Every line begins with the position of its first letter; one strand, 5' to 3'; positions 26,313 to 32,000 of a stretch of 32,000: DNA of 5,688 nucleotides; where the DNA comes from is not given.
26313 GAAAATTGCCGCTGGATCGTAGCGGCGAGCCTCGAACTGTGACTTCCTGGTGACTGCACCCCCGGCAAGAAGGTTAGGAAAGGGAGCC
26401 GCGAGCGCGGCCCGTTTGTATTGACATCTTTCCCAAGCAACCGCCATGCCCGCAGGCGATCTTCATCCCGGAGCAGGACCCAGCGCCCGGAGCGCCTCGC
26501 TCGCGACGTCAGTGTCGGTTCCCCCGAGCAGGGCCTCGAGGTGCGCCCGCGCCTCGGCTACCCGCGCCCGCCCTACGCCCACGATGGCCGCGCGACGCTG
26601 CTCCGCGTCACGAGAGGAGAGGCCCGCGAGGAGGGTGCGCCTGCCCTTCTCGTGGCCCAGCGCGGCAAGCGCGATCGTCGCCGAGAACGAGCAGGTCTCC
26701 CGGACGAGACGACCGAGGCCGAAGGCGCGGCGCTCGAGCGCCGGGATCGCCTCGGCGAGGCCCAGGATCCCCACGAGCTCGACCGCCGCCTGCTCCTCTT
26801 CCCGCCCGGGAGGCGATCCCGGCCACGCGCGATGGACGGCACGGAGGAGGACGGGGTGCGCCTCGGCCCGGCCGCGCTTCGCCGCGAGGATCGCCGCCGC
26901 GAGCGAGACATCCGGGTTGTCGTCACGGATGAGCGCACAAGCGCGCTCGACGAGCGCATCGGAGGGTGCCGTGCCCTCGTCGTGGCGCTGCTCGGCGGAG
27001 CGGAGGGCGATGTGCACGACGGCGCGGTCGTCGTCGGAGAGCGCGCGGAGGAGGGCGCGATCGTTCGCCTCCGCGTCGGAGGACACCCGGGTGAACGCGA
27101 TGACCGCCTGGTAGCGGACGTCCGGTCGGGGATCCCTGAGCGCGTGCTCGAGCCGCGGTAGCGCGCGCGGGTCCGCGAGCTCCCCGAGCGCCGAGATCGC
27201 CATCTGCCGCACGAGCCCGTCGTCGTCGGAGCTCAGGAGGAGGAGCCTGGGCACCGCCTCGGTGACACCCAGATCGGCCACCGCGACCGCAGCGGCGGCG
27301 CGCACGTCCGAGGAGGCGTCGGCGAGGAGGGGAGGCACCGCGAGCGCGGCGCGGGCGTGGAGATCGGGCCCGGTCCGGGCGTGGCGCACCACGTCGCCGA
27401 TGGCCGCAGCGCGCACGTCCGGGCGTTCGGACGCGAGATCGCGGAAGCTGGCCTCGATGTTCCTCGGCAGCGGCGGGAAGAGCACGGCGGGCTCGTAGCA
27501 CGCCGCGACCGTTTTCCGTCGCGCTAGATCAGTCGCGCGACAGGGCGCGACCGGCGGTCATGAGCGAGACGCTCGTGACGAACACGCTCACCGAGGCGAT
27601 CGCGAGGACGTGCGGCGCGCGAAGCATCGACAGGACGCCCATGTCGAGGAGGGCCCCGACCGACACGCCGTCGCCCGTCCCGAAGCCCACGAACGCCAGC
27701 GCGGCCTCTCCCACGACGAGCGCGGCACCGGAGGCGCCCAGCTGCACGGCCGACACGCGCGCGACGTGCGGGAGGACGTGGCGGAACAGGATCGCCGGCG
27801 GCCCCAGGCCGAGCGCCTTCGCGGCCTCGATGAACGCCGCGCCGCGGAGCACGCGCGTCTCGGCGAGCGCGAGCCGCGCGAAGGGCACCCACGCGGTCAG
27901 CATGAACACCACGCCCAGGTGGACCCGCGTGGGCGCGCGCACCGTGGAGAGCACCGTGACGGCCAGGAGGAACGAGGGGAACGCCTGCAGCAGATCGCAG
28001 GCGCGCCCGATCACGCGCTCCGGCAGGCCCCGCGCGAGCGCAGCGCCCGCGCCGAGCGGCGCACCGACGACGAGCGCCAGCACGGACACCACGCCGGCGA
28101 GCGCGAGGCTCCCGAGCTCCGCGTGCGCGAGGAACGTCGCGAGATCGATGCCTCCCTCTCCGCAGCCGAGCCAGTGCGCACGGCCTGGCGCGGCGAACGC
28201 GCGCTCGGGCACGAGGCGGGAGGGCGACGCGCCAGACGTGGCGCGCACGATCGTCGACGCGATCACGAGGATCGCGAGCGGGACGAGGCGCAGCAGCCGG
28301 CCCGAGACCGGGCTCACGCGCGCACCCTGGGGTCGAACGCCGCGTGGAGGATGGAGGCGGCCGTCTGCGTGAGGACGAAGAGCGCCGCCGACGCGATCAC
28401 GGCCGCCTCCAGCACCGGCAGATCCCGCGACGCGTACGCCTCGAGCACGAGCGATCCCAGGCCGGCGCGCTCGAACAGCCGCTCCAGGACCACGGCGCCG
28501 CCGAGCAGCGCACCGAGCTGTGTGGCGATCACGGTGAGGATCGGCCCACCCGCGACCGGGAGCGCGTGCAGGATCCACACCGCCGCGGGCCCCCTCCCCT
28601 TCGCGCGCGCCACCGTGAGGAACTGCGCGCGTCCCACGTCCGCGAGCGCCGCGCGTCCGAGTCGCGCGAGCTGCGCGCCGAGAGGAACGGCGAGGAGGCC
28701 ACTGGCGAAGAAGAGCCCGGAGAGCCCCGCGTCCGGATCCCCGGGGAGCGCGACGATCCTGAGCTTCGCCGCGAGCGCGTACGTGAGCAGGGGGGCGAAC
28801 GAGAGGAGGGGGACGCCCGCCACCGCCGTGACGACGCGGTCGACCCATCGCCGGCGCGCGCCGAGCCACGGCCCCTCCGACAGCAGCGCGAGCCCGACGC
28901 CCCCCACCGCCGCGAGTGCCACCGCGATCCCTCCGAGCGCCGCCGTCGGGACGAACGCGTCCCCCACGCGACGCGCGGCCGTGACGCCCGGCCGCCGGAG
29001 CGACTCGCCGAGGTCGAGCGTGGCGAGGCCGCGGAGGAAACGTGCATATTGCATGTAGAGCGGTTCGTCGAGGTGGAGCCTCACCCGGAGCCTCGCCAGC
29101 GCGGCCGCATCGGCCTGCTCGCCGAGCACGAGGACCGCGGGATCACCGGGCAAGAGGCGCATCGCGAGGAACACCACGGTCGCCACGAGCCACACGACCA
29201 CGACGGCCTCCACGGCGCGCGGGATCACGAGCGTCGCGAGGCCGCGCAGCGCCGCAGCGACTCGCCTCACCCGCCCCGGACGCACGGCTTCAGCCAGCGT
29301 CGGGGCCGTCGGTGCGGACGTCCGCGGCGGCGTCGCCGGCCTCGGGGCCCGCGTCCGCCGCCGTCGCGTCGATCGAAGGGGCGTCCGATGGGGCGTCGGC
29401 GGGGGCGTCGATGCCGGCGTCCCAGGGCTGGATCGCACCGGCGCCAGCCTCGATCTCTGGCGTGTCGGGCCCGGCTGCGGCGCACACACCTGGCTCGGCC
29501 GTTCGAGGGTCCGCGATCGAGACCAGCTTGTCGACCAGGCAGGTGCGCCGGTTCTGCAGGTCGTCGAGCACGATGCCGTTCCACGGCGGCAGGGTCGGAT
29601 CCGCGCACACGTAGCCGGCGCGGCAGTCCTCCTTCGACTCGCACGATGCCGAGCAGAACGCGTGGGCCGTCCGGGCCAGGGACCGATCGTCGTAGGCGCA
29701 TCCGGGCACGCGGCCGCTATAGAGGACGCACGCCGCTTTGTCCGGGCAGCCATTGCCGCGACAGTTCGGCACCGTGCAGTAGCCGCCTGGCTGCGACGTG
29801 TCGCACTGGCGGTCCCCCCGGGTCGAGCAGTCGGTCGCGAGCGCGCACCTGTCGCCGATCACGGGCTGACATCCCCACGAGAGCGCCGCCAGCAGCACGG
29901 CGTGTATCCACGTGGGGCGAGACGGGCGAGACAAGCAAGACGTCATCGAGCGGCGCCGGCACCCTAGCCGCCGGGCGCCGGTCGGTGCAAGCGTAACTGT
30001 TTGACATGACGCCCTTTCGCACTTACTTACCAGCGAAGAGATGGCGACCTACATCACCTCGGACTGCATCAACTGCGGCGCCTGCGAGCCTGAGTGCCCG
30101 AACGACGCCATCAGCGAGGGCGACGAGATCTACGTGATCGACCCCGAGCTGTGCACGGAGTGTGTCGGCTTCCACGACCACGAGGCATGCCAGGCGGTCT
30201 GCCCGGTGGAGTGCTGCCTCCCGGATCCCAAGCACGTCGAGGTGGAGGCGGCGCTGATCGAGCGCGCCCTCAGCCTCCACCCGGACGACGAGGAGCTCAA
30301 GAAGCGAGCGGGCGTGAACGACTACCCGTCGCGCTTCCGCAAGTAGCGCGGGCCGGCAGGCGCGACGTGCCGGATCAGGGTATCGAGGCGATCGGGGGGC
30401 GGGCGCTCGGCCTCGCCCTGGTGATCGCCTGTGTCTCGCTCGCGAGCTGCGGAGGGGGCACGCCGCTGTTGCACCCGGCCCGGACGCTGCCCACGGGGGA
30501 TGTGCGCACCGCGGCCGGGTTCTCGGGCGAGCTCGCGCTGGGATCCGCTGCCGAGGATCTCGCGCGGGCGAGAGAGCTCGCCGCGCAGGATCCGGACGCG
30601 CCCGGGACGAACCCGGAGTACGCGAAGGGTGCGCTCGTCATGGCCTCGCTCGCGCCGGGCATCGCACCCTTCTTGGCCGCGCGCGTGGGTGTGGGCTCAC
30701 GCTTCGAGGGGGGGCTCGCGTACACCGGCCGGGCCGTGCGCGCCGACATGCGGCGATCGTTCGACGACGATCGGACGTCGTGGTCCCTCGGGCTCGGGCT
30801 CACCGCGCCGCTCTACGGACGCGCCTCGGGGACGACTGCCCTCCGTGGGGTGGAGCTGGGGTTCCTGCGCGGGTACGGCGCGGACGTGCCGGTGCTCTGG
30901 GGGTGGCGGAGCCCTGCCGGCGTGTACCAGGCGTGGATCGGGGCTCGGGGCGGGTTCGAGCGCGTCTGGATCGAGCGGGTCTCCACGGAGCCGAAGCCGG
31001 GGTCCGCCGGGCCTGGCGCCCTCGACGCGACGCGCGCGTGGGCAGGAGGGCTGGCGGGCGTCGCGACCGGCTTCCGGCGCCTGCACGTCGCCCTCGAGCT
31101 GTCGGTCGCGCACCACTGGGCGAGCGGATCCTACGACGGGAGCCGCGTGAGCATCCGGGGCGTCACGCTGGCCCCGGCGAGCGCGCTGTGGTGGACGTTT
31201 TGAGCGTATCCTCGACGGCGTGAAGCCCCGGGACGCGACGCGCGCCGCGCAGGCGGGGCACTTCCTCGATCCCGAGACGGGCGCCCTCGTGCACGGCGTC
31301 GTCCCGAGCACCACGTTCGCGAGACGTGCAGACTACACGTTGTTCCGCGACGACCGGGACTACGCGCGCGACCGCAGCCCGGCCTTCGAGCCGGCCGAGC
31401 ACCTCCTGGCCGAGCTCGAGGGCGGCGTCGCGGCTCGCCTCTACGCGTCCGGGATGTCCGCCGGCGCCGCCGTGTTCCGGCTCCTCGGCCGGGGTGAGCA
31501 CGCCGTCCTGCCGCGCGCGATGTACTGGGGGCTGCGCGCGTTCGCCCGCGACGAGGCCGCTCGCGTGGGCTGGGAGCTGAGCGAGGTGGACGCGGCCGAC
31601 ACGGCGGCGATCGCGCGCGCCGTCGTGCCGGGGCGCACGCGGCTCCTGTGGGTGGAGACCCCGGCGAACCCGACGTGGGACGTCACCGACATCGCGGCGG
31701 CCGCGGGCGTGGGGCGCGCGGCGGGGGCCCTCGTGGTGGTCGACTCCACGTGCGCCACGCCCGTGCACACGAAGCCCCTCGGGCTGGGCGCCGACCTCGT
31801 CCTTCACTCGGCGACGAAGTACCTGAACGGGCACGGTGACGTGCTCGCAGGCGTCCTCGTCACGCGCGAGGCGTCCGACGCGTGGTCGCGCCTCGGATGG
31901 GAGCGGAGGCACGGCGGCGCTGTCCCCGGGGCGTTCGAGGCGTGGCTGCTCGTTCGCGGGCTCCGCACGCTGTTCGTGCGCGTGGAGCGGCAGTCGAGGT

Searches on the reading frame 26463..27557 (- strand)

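Call 21: search_protein_families(library=pfam, proteins=[window:26463-27557:-], max_evalue=0.001)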
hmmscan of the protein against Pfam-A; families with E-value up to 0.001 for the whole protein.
window:26463-27557:- (364 aa): 6 families
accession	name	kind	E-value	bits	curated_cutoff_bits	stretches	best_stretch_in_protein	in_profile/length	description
PF13646.12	HEAT_2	-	3.5e-24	85.3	27.7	2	77-154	8-86/88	HEAT repeats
PF02985.28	HEAT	-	3.3e-13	49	23.5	0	102-128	2-28/31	HEAT repeat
PF13513.12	HEAT_EZ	-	9.2e-08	32.9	27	0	130-158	27-55/55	HEAT-like repeat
PF12717.13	Cnd1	-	1.5e-06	28.8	26.4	0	117-188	8-82/162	non-SMC mitotic condensation complex subunit 1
PF03130.22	HEAT_PBS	-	2.9e-05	24.6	20.9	1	116-142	1-27/27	PBS lyase HEAT-like repeat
PF01602.26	Adaptin_N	-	0.00069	18.7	37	0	111-189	90-176/524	Adaptin N terminal region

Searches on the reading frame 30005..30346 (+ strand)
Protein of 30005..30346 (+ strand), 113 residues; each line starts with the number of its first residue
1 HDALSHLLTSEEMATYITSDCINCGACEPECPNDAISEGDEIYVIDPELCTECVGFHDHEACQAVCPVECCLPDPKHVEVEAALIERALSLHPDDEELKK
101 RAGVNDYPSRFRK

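Call 21: search_protein_families(library=pfam, proteins=[window:30005-30346:+], max_evalue=0.001)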
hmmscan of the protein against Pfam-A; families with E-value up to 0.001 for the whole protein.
window:30005-30346:+ (113 aa): 8 families
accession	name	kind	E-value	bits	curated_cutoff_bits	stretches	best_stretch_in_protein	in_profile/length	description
PF12838.12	Fer4_7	-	2.4e-08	34.8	27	1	21-70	2-52/52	4Fe-4S dicluster domain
PF00037.32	Fer4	-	1.6e-07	31.2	21.1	1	15-37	2-24/24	4Fe-4S binding domain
PF12797.12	Fer4_2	-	7.5e-06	26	24.5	0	17-32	6-21/22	4Fe-4S binding domain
PF13237.11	Fer4_10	-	5.6e-05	23.4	25.5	1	17-67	5-53/53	4Fe-4S dicluster domain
PF14697.11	Fer4_21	-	0.00017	22.1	35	1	19-71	6-56/59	4Fe-4S dicluster domain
PF13187.11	Fer4_9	-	0.00034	21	27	0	20-69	1-50/52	4Fe-4S dicluster domain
PF12837.12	Fer4_6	-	0.00037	20.8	25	1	15-36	3-24/24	4Fe-4S binding domain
PF25160.1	LdpA_Fe-S-bd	-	0.00084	19.5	27.6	1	16-38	23-45/49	LdpA Fe-S cluster-binding domain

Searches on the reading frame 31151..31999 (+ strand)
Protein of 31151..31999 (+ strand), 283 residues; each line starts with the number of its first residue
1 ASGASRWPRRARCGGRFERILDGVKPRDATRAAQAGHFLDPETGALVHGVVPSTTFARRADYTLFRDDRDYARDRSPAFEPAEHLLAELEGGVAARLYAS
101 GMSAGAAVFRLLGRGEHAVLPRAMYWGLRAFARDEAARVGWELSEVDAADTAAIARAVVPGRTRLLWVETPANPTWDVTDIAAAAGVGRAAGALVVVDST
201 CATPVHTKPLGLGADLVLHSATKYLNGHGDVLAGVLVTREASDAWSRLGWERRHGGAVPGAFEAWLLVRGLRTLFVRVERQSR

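Call 21: search_protein_families(library=pfam, proteins=[window:31151-31999:+], max_evalue=0.001)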
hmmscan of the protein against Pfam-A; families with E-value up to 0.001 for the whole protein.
window:31151-31999:+ (283 aa): 1 family
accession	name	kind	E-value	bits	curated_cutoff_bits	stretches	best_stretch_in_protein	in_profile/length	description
PF01053.26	Cys_Met_Meta_PP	-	1.3e-63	215.3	27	1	30-282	2-256/381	Cys/Met metabolism PLP-dependent enzyme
